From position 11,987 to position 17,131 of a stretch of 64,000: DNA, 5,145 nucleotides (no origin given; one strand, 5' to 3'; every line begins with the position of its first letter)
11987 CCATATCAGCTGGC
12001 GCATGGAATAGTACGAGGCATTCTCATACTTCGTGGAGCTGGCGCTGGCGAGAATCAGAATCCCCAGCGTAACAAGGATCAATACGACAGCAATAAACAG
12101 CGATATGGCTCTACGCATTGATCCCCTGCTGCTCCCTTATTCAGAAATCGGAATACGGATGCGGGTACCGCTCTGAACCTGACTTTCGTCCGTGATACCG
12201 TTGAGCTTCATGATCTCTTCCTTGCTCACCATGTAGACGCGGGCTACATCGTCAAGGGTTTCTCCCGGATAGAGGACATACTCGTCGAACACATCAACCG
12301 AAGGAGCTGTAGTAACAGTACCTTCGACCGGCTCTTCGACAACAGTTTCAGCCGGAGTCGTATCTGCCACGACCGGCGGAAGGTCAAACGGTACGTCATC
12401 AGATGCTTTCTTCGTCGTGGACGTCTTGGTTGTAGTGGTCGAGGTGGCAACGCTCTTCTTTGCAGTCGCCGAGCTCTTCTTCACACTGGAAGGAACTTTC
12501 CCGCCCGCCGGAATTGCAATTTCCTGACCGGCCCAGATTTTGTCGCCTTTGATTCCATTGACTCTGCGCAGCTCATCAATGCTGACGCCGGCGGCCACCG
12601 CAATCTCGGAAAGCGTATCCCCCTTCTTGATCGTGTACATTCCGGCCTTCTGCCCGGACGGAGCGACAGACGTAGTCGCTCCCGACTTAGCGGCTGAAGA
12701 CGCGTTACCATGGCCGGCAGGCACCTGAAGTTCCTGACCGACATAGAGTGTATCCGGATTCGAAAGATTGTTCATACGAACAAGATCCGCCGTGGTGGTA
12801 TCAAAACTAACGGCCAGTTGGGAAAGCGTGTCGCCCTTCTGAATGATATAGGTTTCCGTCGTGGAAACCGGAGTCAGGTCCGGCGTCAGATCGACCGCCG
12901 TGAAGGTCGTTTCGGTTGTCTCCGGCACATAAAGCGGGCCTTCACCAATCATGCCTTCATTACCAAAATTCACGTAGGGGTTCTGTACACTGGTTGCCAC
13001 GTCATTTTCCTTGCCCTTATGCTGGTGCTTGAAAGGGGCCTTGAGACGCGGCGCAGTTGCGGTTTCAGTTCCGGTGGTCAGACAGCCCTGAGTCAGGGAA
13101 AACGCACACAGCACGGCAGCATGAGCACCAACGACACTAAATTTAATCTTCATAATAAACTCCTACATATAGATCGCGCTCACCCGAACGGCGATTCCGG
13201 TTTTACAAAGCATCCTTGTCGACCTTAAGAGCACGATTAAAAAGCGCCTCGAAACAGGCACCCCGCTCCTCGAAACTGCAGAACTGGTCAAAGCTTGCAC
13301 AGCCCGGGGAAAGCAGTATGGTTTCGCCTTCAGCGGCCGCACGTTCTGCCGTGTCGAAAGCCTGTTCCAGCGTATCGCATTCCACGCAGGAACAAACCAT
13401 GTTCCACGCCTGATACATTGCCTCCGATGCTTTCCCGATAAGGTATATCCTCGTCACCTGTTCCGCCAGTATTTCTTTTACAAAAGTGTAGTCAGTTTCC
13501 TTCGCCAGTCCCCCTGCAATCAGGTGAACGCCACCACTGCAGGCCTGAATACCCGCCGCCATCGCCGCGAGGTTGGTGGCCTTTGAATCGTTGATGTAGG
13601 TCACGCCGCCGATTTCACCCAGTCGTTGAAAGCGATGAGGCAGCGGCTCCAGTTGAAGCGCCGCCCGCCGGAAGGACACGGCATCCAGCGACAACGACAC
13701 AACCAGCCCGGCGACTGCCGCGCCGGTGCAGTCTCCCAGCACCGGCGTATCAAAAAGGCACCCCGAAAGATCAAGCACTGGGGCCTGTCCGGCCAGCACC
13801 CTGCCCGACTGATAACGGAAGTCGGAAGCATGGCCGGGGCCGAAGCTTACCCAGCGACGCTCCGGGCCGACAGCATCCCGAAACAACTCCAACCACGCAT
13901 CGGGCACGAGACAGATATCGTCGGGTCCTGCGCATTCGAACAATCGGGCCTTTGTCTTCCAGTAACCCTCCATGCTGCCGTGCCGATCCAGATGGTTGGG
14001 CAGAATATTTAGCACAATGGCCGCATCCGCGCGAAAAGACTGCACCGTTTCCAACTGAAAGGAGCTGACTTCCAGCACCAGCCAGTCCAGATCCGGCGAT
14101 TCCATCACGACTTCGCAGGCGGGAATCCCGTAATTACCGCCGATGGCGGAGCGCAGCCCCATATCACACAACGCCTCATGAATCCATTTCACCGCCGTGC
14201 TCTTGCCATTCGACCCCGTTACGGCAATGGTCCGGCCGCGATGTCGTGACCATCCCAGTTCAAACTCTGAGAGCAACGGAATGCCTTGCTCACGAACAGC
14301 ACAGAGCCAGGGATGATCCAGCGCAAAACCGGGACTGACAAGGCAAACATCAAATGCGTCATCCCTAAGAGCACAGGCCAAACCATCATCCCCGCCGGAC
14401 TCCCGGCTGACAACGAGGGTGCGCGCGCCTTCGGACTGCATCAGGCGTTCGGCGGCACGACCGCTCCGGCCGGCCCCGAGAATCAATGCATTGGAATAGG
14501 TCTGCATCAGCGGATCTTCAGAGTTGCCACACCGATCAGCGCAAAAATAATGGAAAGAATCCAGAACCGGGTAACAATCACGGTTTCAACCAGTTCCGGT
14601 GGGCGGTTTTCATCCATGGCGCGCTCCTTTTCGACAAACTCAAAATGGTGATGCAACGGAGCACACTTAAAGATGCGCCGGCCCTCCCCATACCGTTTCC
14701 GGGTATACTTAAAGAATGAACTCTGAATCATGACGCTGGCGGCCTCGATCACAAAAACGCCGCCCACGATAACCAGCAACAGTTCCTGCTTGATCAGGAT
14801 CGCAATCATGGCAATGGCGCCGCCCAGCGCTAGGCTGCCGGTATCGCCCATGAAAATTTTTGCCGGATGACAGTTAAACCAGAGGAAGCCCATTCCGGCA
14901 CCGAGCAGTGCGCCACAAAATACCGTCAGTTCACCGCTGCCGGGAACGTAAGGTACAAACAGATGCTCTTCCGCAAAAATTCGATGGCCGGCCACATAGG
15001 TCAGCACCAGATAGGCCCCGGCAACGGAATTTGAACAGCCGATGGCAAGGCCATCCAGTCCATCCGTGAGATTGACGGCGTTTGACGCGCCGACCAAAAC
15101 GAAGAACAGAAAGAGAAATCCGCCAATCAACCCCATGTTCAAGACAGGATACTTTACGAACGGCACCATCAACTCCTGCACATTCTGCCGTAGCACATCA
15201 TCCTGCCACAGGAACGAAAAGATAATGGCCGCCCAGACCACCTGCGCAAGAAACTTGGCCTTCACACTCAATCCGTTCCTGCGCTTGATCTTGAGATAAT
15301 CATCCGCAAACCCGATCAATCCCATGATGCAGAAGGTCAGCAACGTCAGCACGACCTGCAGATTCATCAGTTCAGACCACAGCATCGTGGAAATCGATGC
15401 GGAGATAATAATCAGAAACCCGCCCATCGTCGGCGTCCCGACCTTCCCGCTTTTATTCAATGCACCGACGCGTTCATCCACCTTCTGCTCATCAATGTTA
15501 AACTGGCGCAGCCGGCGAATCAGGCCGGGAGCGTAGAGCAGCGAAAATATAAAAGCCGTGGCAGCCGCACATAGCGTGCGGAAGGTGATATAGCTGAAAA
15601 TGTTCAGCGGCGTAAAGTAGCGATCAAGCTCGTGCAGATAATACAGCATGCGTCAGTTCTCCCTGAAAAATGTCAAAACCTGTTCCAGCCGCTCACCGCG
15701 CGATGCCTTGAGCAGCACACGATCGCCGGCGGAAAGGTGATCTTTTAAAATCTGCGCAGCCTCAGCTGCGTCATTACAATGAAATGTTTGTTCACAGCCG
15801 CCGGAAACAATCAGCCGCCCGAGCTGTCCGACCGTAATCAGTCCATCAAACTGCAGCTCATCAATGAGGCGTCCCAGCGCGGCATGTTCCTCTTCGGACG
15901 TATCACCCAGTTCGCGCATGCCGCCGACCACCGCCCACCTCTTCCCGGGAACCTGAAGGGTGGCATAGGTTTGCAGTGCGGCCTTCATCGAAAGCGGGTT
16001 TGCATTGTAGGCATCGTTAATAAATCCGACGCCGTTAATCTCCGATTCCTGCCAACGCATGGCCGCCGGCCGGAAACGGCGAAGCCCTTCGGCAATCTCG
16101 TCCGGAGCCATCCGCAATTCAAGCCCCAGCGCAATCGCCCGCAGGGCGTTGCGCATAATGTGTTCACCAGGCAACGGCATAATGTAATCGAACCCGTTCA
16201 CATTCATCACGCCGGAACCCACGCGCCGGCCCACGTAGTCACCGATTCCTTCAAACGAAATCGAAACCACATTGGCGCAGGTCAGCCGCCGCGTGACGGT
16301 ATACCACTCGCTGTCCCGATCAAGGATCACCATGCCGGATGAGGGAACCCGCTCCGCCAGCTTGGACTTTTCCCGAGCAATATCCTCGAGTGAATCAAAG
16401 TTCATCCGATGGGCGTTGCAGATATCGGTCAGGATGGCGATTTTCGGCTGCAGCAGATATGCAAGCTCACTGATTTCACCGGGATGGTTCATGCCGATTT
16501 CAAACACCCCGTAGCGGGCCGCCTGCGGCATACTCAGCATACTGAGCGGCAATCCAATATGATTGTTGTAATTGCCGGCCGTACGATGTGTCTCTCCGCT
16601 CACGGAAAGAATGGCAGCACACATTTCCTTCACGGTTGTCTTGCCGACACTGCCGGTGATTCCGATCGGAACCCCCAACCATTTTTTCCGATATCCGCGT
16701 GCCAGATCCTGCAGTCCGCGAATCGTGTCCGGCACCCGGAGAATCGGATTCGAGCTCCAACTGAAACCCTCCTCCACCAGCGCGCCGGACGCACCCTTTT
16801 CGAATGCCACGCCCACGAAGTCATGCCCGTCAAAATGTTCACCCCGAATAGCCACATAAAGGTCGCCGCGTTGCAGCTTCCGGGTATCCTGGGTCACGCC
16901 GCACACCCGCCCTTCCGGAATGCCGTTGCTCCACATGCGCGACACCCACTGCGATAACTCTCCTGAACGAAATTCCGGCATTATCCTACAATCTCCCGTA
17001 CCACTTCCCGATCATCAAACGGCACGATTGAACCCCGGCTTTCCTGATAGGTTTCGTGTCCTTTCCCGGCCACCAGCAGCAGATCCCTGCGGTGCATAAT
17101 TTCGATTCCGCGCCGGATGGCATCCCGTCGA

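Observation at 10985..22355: Atypical dcw cluster: a LysM lipoprotein is inserted between murD and ftsW, and the cluster ends after ftsW with no murG/murC/ddl/ftsQAZ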

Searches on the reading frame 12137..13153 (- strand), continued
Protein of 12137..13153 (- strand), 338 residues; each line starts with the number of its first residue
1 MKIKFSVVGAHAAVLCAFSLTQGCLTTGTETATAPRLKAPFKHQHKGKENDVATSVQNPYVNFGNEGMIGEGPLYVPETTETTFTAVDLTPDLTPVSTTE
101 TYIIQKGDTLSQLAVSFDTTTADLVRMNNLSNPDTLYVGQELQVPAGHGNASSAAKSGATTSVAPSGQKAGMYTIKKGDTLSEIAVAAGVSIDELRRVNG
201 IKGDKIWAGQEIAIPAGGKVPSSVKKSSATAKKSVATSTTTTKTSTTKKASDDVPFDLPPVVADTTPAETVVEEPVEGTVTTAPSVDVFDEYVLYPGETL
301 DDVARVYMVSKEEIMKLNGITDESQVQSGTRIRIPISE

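Call 41: search_protein_families(library=ncbifam, proteins=[window:12137-13153:-], max_evalue=0.01)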
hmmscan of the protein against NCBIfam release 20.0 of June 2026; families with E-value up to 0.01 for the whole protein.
window:12137-13153:- (338 aa): 18 families
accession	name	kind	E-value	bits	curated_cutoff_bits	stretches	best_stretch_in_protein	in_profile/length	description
NF040883.1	amid_act_ActS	equivalog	3.1e-22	79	375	2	98-166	32-101/242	amidase activator ActS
NF004974.0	PRK06347.1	equivalog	8.1e-22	78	701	1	96-249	327-554/592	1,4-beta-N-acetylmuramoylhydrolase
NF008050.0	PRK10783.1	equivalog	7.2e-20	70.7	508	2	162-230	335-403/457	murein transglycosylase D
NF042931.1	SAG1386_EF1546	equivalog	1e-17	64.7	80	2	152-213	91-156/158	SAG1386/EF1546 family surface-associated protein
NF052398.1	Agg_Promo_Fact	equivalog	9e-17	61.9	170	2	161-251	20-110/202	aggregation-promoting factor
NF050804.1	CellDivDipMCaul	equivalog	1.1e-16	60.8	900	2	77-277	286-478/634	cell division endopeptidase DipM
NF041208.1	celldiv_DipM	equivalog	7.9e-16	58.3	740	2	157-263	173-275/419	cell division endopeptidase DipM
TIGR02899.1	spore_safA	subfamily_domain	2.4e-15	56.2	67.85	2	104-146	1-44/44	SafA/ExsA family spore coat assembly protein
TIGR02907.1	spore_VI_D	equivalog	1e-12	48.3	169.85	1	101-145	301-344/344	stage VI sporulation protein D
NF047755.1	LIC_10271_M23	exception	1.1e-12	48.1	180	1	98-158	23-83/207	LIC_10271 family cell wall hydrolase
NF010723.1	PRK14125.1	equivalog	3.2e-12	46.3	60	1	168-216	30-86/87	cell division suppressor protein YneA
NF008123.1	PRK10871.1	equivalog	2.4e-11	43.7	311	2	99-162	104-167/365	murein hydrolase activator NlpD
NF008399.0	PRK11198.1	equivalog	7.6e-11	42.6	134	2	149-216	74-147/149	peptidoglycan-binding protein LysM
NF010495.0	PRK13914.1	equivalog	3.8e-10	39.3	647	2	94-154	192-253/481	invasion associated endopeptidase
NF040979.1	Ve_Ilp_Nterm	equivalog_domain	3.2e-06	25.8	1125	0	264-321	64-120/550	inverse autotransporter adhesin Ilp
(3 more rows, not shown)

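Call 56: predict_structure(alignment_id=A4)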
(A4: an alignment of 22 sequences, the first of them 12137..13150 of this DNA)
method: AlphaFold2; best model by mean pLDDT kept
length: 337 residues; sequences in the alignment: 22
mean_pLDDT: 69.5   pTM: 0.27
mean pLDDT of the five models: 69.5, 68.2, 68.0, 67.5, 66.1
residues with pLDDT >= 90: 134; 70-90: 27; 50-70: 63; < 50: 113
segments of 3 or more residues with pLDDT < 50: 24-33, 40-56, 58-67, 73-75, 79-92, 151-165, 226-228, 238-243, 245-248, 250-253, 263-265, 267-269, 277-281
pLDDT, mean of each block of 10 residues (from residue 1): 61 71 47 47 44 44 46 48 46 68 95 92 95 94 74 42 58 94 94 93 89 89 56 47 44 54 51 48 69 97 95 96 95 85
secondary structure, 60 per line:
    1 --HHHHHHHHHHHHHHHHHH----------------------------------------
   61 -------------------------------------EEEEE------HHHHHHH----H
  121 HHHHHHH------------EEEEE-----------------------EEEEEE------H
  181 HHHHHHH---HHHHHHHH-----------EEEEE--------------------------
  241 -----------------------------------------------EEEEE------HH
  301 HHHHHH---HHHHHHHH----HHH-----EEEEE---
elements in order: H3-20 E98-102 H109-115 H120-127 E140-144 E168-173 H180-187 H191-198 E210-214 E288-292 H299-306 H310-317 E330-334
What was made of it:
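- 12137..13153 (-): dcw-embedded three-LysM protein of 338 aa. It has an N-terminal hydrophobic anchor with invariant His11 and Cys24 (lipobox LTQGC). A juxtamembrane motif is conserved in Kiritimatiellales. LysM modules lie at about residues 98-144, 168-214 and 288-334, separated by disordered linkers. AF2 model: helix 3-20, three beta-alpha-alpha-beta modules with pLDDT above 90, linkers below 50 (call 56).
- On LysM domain proteins (PF01476): Three modules have pLDDT above 90 in the model (call 56).
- On NlpD / ActS / DipM (LysM-LytM hydrolase activators): There is no additional folded domain in the model (call 56).
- The AF2 model shows only one helix and three LysM modules (call 56).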

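Call 57: search_protein_representatives(alignment_id=A4)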
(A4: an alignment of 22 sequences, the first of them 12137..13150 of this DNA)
Query: 22 sequences, 339 profile positions. Proteins with E-value up to 0.001 (for the whole library): 153621; up to 1e-10: 54555; up to 1e-30: 8840. The best 150 are listed.
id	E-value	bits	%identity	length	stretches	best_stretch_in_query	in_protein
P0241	6.0e-194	660.2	-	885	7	71-299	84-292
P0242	4.4e-188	640.9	-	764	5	104-305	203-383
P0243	9.0e-183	623.5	-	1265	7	107-306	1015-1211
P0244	2.4e-177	605.6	-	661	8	153-317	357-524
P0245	7.8e-172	587.5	-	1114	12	116-243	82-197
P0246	2.5e-168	576.0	-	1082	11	117-301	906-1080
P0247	1.1e-166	570.6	-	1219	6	117-307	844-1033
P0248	4.1e-166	568.7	-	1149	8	96-298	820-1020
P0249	2.3e-154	530.1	-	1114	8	106-311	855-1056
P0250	2.5e-149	513.5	-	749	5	118-314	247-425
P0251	4.3e-149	512.8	-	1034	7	108-325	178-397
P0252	2.5e-146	503.7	-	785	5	111-301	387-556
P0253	1.1e-145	501.5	-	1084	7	111-306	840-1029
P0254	1.0e-143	495.1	-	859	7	110-304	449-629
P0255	1.9e-141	487.6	-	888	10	189-302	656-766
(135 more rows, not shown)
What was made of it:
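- A family profile gave 153,621 hits at E<=1e-3 (call 57). LysM proteins are very common and functionally diverse (calls 41, 57).
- Tried and rejected: Profile search of the 50%-identity representative library with the family alignment A4 (call 57).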

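Call 63: search_solved_structures(query=window:12137-13153:-, max_evalue=0.00001)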
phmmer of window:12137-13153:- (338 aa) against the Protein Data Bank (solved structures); distinct sequences matched with E-value up to 0.00001: 8.
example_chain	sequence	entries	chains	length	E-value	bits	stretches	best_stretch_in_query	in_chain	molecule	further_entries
8i2e_B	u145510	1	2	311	9.7e-19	71.1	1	103-234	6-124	Probable peptidoglycan endopeptidase LytE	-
4b8v_A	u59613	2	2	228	5.6e-16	62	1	100-216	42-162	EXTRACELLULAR PROTEIN 6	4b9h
4uz2_A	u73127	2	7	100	7e-11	45.3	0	98-146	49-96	CELL WALL-BINDING ENDOPEPTIDASE-RELATED PROTEIN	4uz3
4xcm_A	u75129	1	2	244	1.2e-09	41.3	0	97-146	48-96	Cell wall-binding endopeptidase-related protein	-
11ci_A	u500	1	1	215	2.9e-08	36.7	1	98-146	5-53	Probable cell wall hydrolase LytN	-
2mkx_A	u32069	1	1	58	3.2e-08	36.5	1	172-217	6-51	Autolysin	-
4s3j_A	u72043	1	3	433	6e-08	35.6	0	100-150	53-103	Cortical-lytic enzyme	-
2l9y_A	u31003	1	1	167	8.4e-07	31.9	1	99-154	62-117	CVNH-LysM lectin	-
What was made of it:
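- Closest known: Structurally characterised multi-LysM peptidoglycan or chitin binders. Same: These are the best PDB sequence matches, and each covers individual LysM modules (call 63).
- PDB relatives are the LysM modules of LytE, Ecp6, T. thermophilus P60 and AtlA (call 63).
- Tried and rejected: The model contains only LysM modules, and the sequence search of the PDB already identifies those (call 63).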

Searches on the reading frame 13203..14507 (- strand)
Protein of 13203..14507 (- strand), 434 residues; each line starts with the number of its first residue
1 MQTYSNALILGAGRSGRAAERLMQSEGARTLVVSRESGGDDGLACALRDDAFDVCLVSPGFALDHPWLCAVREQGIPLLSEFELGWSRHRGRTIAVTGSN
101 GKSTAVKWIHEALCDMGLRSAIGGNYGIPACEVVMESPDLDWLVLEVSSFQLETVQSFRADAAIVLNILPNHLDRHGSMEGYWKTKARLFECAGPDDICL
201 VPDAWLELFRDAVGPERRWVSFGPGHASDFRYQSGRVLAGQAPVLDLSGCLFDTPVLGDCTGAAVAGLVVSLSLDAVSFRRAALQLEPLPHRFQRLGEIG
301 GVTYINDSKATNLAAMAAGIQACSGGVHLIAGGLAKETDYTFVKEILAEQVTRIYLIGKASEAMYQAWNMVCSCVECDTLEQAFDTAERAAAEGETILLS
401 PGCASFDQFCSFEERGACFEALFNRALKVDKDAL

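Call 3: search_protein_families(library=pfam, proteins=[window:13203-14507:-])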
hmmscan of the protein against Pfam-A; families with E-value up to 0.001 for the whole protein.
window:13203-14507:- (434 aa): 2 families
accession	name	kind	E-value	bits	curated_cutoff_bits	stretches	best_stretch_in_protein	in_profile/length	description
PF08245.18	Mur_ligase_M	-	7.1e-19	69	24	1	96-227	1-150/200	Mur ligase middle domain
PF02875.26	Mur_ligase_C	-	1.3e-11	45.9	28.4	1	291-401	1-125/127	Mur ligase, glutamate ligase domain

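Call 41: search_protein_families(library=ncbifam, proteins=[window:13203-14507:-], max_evalue=0.01)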
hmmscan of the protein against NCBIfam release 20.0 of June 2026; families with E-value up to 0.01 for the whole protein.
window:13203-14507:- (434 aa): 14 families
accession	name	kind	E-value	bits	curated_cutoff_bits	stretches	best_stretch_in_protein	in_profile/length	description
TIGR01087.1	murD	equivalog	1.6e-95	320.8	211.95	1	7-424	2-440/441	UDP-N-acetylmuramoyl-L-alanine--D-glutamate ligase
TIGR01143.1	murF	subfamily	2.9e-17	62.7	288.6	1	90-398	73-402/418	UDP-N-acetylmuramoyl-tripeptide--D-alanyl-D-alanine ligase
NF008896.0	PRK11929.1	equivalog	2.1e-14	52.4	1023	1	91-192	112-234/965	bifunctional UDP-N-acetylmuramoyl-L-alanyl-D-glutamate--2,6-diaminopimelate ligase MurE/UDP-N-acetylmuramoyl-tripeptide--D-alanyl-D-alanine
TIGR01085.1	murE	subfamily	5.1e-14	52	257.3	2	138-195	154-213/472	UDP-N-acetylmuramyl-tripeptide synthetase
NF053647.1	pMurD2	equivalog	1e-13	51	550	1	53-190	65-204/405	pseudomurein biosynthesis peptide ligase pMurD2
NF001124.0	PRK00139.1-2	equivalog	3.1e-12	46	476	1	135-195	172-234/500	UDP-N-acetylmuramoyl-L-alanyl-D-glutamate--2,6-diaminopimelate ligase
NF001126.0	PRK00139.1-4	equivalog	5.4e-12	45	373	1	93-198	106-232/486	UDP-N-acetylmuramoyl-L-alanyl-D-glutamate--2,6-diaminopimelate ligase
TIGR01082.1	murC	equivalog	1.5e-08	34.2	335.1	1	49-307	57-322/449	UDP-N-acetylmuramate--L-alanine ligase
NF010628.0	PRK14022.1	equivalog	4.6e-08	32.2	536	1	140-191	179-234/483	UDP-N-acetylmuramoyl-L-alanyl-D-glutamate--L-lysine ligase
NF001123.0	PRK00139.1-1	equivalog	4.9e-08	32.1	586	1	138-192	173-229/493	UDP-N-acetylmuramoyl-L-alanyl-D-glutamate--2,6-diaminopimelate ligase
NF008041.0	PRK10773.1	equivalog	6.8e-06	25.1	551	1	86-323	93-348/453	UDP-N-acetylmuramoyl-tripeptide--D-alanyl-D-alanine ligase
NF053645.1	pMurC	equivalog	5e-05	22.2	560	1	70-197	80-217/492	pseudomurein biosynthesis peptide ligase pMurC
NF001129.0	PRK00139.2-3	equivalog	0.0023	16.5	762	1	139-190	187-242/517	UDP-N-acetylmuramoyl-L-alanyl-D-glutamate--2,6-diaminopimelate ligase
NF053646.1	pMurD1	equivalog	0.0037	16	610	0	94-189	112-215/465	pseudomurein biosynthesis peptide ligase pMurD1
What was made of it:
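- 13203..14507 (-): murD. TIGR01087 scores 320.8 bits against a cutoff of 211.95 (call 41).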

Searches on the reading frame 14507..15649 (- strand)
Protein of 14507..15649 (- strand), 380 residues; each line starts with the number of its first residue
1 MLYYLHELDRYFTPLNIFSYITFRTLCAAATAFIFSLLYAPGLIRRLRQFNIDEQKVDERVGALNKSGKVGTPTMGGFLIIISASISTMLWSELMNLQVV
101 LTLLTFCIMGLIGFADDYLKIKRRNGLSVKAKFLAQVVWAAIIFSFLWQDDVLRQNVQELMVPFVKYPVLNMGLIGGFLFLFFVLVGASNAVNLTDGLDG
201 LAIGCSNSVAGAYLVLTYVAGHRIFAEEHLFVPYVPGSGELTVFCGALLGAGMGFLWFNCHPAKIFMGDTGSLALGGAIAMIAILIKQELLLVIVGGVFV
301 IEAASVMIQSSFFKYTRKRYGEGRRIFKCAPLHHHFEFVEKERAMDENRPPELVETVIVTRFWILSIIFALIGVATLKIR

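Call 3: search_protein_families(library=pfam, proteins=[window:14507-15649:-])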
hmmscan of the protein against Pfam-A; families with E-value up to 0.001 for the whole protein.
window:14507-15649:- (380 aa): 1 family
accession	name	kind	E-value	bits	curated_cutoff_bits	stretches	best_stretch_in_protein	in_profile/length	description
PF00953.26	Glycos_transf_4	-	1.2e-35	123.3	27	1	101-286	3-159/160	Glycosyl transferase family 4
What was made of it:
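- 14507..15649 (-): mraY. PF00953 (call 3).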

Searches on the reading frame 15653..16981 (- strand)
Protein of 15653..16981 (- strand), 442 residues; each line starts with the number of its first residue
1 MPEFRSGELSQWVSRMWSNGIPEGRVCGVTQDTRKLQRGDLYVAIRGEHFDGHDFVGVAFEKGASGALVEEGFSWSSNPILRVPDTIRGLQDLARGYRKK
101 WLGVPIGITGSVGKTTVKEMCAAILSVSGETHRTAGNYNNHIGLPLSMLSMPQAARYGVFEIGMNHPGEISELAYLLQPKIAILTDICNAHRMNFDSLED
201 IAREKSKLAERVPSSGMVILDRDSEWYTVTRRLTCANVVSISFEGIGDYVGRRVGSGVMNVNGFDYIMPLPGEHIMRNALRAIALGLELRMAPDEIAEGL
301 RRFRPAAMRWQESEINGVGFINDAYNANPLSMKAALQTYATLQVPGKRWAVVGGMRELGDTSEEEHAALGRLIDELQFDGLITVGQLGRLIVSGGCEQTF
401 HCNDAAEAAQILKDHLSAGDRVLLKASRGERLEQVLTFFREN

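Call 3: search_protein_families(library=pfam, proteins=[window:15653-16981:-])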
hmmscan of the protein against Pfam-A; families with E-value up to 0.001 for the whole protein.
window:15653-16981:- (442 aa): 3 families
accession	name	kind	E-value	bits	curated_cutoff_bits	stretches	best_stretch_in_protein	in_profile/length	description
PF08245.18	Mur_ligase_M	-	9.2e-36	124.1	24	1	108-285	1-199/200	Mur ligase middle domain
PF02875.26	Mur_ligase_C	-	1.5e-16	61.8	28.4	1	312-428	5-127/127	Mur ligase, glutamate ligase domain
PF01225.30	Mur_ligase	-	1.4e-05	25.8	21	1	28-73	4-54/95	Mur ligase family, catalytic domain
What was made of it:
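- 15653..16981 (-): murF. Mur ligase domains (call 3).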
